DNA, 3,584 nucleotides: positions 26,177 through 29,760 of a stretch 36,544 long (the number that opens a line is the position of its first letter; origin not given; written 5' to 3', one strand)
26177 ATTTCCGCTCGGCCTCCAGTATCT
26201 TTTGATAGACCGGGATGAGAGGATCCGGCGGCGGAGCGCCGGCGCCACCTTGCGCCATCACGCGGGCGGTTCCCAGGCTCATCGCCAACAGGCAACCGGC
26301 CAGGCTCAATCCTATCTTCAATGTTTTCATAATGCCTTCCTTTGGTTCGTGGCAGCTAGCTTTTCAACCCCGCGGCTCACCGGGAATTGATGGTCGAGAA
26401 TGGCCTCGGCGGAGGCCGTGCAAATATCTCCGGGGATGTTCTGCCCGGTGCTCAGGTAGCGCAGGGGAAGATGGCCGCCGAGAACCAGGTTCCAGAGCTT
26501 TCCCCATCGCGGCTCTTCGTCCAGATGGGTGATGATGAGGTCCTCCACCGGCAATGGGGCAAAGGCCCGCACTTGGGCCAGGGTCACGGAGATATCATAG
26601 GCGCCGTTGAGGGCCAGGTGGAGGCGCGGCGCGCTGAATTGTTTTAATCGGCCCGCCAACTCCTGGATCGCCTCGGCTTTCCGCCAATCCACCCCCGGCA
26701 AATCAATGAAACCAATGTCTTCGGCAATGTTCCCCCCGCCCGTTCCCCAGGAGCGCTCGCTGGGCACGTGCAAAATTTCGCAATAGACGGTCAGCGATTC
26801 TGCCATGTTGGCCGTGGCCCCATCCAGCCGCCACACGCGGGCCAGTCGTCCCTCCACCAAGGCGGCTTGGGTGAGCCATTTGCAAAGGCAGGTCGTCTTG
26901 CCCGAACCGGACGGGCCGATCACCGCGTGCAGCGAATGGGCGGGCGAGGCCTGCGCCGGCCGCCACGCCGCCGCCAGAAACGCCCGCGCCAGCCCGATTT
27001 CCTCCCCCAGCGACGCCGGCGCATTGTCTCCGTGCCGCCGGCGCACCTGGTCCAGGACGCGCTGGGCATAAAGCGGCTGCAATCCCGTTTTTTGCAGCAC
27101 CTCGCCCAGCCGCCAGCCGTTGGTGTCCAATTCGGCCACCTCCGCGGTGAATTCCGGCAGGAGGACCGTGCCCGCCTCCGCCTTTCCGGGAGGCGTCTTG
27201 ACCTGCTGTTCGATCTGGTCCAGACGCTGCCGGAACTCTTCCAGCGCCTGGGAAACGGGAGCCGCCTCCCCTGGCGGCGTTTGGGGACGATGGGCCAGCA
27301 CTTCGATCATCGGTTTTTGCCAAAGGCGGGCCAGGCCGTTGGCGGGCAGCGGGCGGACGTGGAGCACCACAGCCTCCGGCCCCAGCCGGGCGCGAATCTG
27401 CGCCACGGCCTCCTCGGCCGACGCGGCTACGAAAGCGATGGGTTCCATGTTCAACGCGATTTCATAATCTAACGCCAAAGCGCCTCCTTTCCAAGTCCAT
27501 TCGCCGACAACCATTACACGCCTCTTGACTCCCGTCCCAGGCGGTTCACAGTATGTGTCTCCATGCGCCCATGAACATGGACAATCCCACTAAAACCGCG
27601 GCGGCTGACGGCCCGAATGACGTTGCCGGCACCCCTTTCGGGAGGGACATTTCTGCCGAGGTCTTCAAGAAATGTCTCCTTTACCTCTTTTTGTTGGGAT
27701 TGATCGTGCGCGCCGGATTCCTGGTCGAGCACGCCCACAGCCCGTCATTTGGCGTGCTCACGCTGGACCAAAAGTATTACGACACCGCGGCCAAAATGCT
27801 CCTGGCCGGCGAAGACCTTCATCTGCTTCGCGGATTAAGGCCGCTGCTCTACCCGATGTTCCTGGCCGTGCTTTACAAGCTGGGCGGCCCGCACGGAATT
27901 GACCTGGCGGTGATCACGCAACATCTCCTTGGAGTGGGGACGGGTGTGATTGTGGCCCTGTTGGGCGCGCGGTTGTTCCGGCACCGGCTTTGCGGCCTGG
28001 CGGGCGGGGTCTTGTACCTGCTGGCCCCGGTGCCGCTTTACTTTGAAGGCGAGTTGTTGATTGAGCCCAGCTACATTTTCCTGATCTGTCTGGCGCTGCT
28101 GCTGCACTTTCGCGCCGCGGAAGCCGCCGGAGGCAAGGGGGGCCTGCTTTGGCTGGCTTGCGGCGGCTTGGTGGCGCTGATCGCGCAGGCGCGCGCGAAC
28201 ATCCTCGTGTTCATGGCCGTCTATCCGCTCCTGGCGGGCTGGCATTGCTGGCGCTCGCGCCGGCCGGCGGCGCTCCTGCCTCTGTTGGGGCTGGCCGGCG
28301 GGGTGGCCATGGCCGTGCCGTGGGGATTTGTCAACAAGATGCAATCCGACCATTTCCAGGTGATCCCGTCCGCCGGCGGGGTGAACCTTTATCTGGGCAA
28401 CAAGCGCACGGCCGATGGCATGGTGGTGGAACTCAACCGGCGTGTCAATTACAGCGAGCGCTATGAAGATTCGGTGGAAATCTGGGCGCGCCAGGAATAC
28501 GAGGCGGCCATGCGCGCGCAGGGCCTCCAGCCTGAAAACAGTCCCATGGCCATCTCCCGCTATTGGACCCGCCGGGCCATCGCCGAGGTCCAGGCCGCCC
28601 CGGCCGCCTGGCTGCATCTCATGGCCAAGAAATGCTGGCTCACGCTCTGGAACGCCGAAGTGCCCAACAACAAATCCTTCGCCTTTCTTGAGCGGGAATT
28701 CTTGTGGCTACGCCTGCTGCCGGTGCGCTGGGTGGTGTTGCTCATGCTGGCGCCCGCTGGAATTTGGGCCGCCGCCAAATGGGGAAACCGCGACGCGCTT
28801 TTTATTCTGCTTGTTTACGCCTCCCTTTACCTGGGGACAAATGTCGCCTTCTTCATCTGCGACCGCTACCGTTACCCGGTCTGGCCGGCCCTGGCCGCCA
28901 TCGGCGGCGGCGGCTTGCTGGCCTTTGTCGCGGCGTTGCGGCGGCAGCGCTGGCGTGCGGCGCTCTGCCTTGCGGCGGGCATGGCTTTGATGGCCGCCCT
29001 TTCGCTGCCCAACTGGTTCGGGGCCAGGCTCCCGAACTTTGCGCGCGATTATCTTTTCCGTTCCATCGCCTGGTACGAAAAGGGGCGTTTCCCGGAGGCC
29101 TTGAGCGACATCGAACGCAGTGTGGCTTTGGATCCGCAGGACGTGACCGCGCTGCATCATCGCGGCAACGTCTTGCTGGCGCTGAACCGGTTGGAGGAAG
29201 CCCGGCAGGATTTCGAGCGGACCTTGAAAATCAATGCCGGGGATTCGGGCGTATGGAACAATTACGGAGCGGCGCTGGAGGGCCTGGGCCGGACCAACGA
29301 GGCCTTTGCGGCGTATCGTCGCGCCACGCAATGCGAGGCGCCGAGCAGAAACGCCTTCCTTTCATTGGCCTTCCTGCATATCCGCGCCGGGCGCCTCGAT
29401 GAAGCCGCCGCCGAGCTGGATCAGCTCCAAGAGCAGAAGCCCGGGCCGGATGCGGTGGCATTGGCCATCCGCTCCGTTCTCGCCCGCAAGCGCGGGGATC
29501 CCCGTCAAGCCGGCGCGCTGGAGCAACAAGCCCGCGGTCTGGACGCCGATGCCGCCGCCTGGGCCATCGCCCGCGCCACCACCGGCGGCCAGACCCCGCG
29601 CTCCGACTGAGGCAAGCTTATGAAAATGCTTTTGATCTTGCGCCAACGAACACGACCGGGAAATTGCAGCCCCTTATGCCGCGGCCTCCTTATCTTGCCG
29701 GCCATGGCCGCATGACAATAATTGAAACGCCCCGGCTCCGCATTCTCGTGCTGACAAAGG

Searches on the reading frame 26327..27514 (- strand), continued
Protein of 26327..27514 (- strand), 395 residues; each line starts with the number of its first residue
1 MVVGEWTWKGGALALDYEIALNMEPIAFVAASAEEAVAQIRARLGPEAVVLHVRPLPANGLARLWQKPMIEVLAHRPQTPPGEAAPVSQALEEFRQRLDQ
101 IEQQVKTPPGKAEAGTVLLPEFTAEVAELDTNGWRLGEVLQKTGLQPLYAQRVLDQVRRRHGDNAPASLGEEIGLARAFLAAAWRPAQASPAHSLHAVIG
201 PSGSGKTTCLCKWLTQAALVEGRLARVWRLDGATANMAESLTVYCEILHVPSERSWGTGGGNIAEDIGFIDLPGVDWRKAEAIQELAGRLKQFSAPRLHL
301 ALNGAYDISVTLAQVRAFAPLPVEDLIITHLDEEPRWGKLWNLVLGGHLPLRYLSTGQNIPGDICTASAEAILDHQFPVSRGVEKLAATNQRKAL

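Call 64: list_cluster_members(proteins=[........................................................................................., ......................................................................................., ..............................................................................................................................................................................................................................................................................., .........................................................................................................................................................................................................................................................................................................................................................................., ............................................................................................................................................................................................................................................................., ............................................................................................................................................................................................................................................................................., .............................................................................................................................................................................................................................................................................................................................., P0299, P0300, P0298])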
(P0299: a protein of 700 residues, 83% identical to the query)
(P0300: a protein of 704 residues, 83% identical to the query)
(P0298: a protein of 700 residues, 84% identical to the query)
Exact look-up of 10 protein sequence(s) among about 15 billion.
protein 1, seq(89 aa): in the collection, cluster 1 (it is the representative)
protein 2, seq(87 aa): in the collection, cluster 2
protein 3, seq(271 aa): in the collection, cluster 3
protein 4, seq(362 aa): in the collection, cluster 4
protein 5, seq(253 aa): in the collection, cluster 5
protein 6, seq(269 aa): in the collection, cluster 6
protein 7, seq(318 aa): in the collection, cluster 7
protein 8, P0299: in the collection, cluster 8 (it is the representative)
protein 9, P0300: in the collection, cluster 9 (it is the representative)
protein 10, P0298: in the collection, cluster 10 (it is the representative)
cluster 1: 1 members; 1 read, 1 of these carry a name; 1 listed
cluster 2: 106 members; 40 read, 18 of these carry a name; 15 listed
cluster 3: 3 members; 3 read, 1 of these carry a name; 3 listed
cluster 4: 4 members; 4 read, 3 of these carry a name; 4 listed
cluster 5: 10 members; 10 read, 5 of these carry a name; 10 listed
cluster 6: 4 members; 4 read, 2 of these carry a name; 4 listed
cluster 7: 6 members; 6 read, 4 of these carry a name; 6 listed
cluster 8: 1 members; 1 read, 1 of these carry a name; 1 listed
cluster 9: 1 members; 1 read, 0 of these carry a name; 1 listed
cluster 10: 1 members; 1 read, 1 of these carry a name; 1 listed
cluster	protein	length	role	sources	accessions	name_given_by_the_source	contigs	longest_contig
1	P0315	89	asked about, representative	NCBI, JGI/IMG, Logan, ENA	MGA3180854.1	MAG: flagellar biosynthesis protein FliQ [Verrucomicrobiota bacterium] | flagellar biosynthetic protein FliQ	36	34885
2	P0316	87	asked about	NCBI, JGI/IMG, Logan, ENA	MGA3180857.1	MAG: flagellar motor switch protein FliN [Verrucomicrobiota bacterium] | flagellar motor switch protein FliN/FliY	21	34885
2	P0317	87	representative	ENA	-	-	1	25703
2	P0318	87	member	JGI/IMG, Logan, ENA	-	flagellar motor switch protein FliN/FliY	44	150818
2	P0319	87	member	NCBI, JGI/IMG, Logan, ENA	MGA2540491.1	MAG: flagellar motor switch protein FliN [Verrucomicrobiota bacterium] | flagellar motor switch protein FliN/FliY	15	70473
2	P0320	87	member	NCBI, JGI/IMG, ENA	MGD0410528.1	MAG: flagellar motor switch protein FliN [Verrucomicrobiota bacterium] | flagellar motor switch protein FliN/FliY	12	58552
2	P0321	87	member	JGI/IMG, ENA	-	flagellar motor switch protein FliN/FliY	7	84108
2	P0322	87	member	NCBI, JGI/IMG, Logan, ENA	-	flagellar motor switch protein FliN/FliY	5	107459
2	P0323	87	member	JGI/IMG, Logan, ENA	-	flagellar motor switch protein FliN/FliY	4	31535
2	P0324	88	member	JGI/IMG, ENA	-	flagellar motor switch protein FliN/FliY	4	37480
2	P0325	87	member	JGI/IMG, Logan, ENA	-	flagellar motor switch protein FliN/FliY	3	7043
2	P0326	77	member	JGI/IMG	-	flagellar motor switch protein FliN/FliY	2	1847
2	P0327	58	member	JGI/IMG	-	flagellar motor switch protein FliN/FliY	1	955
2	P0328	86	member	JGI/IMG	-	flagellar motor switch protein FliN/FliY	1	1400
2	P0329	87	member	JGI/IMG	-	flagellar motor switch protein FliN/FliY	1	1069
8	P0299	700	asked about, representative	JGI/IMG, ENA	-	flagellar biosynthesis protein FlhA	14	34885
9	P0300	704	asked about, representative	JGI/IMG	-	-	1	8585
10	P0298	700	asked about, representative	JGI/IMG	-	flagellar biosynthesis protein FlhA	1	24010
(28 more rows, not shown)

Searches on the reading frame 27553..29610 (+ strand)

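Call 4: search_protein_families(library=pfam, proteins=[window:27553-29610:+], max_evalue=0.01)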
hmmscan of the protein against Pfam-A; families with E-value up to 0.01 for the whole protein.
window:27553-29610:+ (685 aa): 20 families
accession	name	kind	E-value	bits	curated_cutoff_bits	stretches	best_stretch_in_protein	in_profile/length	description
PF07719.23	TPR_2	-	1.7e-18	65.5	27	2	533-561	3-31/34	Tetratricopeptide repeat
PF00515.34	TPR_1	-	1.6e-12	47.1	27.8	1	533-561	3-31/34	Tetratricopeptide repeat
PF14559.12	TPR_19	-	2.2e-11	44.4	25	2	579-637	5-64/68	Tetratricopeptide repeat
PF13431.12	TPR_17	-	7.7e-11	41.8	24.4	1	521-552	3-34/34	Tetratricopeptide repeat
PF13181.12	TPR_8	-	3.2e-10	39.8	25.7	0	532-562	2-32/34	Tetratricopeptide repeat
PF13414.12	TPR_11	-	3.2e-09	36.8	26.8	1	508-544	5-41/42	TPR repeat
PF13424.12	TPR_12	-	2.3e-08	34.5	30.1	2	532-592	4-72/77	Tetratricopeptide repeat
PF13371.12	TPR_9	-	6.7e-08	32.9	35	1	509-561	7-59/73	Tetratricopeptide repeat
PF13432.12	TPR_16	-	8e-07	29.8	32.7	1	508-564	8-64/65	Tetratricopeptide repeat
PF13374.12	TPR_10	-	1.4e-06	28.6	27.5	1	532-560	3-31/42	Tetratricopeptide repeat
PF13429.12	TPR_15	-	3e-05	24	26.2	1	503-620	152-269/280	Tetratricopeptide repeat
PF13428.12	TPR_14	-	0.0001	23.1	23.5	1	533-573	3-43/44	Tetratricopeptide repeat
PF23241.1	HAT_PRP39_C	-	0.0002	21.9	33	1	550-640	44-134/139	PRP39 C-terminal HAT repeat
PF22860.2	DUF7017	-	0.00025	21.5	27.5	1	536-627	6-99/141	Domain of unknown function (DUF7017)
PF25060.1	ARM_TT21_2nd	-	0.0003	20.8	27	1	551-646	43-139/270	Tetratricopeptide repeat protein 21 second ARM domain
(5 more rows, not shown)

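Call 5: search_protein_families(library=ncbifam, proteins=[window:27553-29610:+], max_evalue=1)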
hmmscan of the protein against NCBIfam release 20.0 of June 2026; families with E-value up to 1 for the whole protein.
window:27553-29610:+ (685 aa): 14 families
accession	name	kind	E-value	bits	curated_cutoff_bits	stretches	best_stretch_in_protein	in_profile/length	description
TIGR02521.1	type_IV_pilW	equivalog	3e-15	56.4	154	2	505-592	39-126/234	type IV pilus biogenesis/stability protein PilW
NF040959.1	MamA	equivalog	1.4e-11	44.2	200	1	502-627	76-201/204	magnetosome protein MamA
TIGR02917.1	PEP_TPR_lipo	equivalog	2.3e-11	42.4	312.2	1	509-669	341-500/899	XrtA/PEP-CTERM system TPR-repeat protein PrsT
TIGR02552.1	LcrH_SycD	equivalog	5.3e-06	26.2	104.8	1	506-564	61-118/136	SycD/LcrH family type III secretion system chaperone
NF033920.0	C39_PA2778_fam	equivalog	8.9e-06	25.3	150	2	519-594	178-253/255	PA2778 family cysteine peptidase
NF033762.1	social_mot_Tgl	equivalog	1e-05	25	225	1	508-591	42-126/252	social motility TPR repeat lipoprotein Tgl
TIGR00990.1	3a0801s09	subfamily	1.2e-05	24.2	757.25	1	503-623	337-457/615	mitochondrial import receptor subunit TOM70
NF052415.1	T3SS_chap_SctY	equivalog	4.3e-05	24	70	3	525-591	34-103/106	type III secretion apparatus assembly chaperone SctY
NF008391.2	PRK11189.1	equivalog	6.9e-05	22.5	250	1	519-678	52-211/297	lipoprotein NlpI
NF033758.1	gliding_GltE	equivalog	0.0011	18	225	1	522-658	213-349/411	adventurous gliding motility TPR repeat lipoprotein GltE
TIGR03939.1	PGA_TPR_OMP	equivalog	0.002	16.4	366.65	1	601-670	397-465/800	poly-beta-1,6 N-acetyl-D-glucosamine export porin PgaA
NF047371.1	FlcA_CTERM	equivalog_domain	0.0031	16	300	1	504-559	480-535/646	periplasmic flagellar collar protein FlcA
NF047440.1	LA3751_2_3_fam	subfamily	0.0061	15.4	200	1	98-268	83-247/460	LA_3751/LA_3752 family putative glycosyltransferase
NF053607.1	CHU_0125_OmpA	equivalog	0.033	12.7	620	1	505-593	27-115/639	CHU_0125 family OmpA-like outer membrane integrity protein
